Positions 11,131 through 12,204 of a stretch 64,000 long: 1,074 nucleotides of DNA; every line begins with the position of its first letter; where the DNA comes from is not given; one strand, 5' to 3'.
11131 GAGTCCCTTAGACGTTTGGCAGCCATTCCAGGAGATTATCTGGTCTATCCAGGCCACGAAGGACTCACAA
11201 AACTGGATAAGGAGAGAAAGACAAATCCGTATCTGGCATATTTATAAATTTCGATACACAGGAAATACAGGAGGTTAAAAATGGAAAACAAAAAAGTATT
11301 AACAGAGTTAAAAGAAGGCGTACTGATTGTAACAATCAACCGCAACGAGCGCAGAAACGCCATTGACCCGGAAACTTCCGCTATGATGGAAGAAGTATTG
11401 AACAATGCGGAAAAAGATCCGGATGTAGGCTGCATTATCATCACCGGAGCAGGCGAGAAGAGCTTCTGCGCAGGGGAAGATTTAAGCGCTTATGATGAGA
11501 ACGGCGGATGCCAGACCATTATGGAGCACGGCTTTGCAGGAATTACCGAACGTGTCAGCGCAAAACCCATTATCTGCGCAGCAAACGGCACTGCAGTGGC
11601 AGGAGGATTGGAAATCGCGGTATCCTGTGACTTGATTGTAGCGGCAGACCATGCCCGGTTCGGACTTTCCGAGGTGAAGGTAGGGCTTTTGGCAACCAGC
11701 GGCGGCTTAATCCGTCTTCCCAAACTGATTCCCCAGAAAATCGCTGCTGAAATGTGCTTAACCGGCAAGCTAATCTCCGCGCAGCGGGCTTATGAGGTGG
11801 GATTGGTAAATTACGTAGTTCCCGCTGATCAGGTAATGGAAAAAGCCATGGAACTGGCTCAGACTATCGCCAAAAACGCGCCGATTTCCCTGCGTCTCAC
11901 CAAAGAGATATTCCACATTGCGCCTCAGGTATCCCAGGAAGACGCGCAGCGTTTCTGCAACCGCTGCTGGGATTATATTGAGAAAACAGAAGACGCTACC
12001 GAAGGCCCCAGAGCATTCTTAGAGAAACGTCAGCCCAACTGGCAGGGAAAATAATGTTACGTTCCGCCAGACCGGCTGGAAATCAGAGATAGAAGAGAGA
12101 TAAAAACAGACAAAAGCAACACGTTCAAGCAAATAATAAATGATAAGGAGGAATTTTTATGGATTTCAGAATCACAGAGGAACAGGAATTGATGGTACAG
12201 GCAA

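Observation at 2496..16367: cai/fix-like acyl-CoA cluster in a Firmicute, fused with a Bcd/EtfBA module: candidate carnitine / gamma-butyrobetaine pathway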

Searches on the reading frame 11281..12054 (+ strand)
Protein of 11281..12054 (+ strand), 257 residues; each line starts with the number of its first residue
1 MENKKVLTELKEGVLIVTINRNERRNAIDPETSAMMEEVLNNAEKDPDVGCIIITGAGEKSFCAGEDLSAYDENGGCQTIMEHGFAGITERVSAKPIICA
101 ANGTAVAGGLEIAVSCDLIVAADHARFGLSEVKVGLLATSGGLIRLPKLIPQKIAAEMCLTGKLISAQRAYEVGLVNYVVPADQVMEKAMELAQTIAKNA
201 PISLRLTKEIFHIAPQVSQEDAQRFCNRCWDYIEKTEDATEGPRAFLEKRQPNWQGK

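Call 3: search_protein_families(library=pfam, proteins=[window:11281-12054:+])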
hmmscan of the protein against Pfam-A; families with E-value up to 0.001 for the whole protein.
window:11281-12054:+ (257 aa): 3 families
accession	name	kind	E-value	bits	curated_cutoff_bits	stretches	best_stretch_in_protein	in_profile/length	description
PF00378.25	ECH_1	-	1.5e-63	214.9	27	1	10-256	2-250/251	Enoyl-CoA hydratase/isomerase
PF16113.10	ECH_2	-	1.1e-31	111.1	27.2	1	16-191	3-183/335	Enoyl-CoA hydratase/isomerase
PF01343.23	Peptidase_S49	-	0.00055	20.4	24.9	0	92-129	4-41/154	Peptidase family S49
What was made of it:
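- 11281..12054 (+): Crotonase-fold hydratase/dehydratase, CaiD-like. Pfam ECH_1 (call 3).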

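Call 4: search_protein_families(library=ncbifam, proteins=[window:11281-12054:+])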
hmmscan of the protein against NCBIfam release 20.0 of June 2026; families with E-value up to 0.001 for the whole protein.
window:11281-12054:+ (257 aa): 73 families (the best 25 are shown)
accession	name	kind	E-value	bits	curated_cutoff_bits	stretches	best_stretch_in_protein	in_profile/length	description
NF006100.0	PRK08252.1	subfamily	1.7e-79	267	282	1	4-257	3-254/254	crotonase/enoyl-CoA hydratase family protein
NF051848.1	EnCoAHydtEchA19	equivalog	5.2e-78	262.2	400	1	6-257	2-258/258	enoyl-CoA hydratase EchA19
NF002936.2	PRK03580.1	equivalog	4e-62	209.9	500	1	12-257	11-261/261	crotonobetainyl-CoA hydratase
NF042430.2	EnCoAhydt_DpgD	equivalog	1.1e-61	208.5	400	1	12-256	5-257/258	enoyl-CoA-hydratase DpgD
NF005864.0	PRK07799.1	equivalog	1.7e-61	207.7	316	1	3-256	7-265/266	crotonase/enoyl-CoA hydratase family protein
NF005802.0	PRK07657.1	equivalog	3.6e-58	197.1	363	1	8-257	8-260/260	enoyl-CoA hydratase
NF004475.0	PRK05809.1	subfamily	1.2e-54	185.6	394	1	1-256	1-259/260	short-chain-enoyl-CoA hydratase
NF006007.0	PRK08138.1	subfamily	1.6e-53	181.7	355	1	6-257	10-261/261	enoyl-CoA hydratase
NF004840.0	PRK06190.1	equivalog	3.6e-53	180.8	253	1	2-223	2-225/260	enoyl-CoA hydratase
NF007239.0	PRK09674.1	equivalog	6.7e-53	179.8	371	1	2-257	2-257/257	2,3-dehydroadipyl-CoA hydratase PaaF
NF046063.1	oxepin_alt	equivalog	7.7e-53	179.6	300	1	8-253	4-254/254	oxepin-CoA hydrolase, alternative type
NF004517.0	PRK05862.1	equivalog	6.1e-52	176.7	396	1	1-255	1-255/257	enoyl-CoA hydratase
NF005700.0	PRK07511.1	subfamily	5.3e-51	173.7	274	1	4-255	3-259/260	enoyl-CoA hydratase family protein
NF006699.0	PRK09245.1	subfamily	5.7e-51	173.3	354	1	4-256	3-265/266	crotonase/enoyl-CoA hydratase family protein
NF006008.0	PRK08139.1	equivalog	5.5e-50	170.4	313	1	3-256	10-265/266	enoyl-CoA hydratase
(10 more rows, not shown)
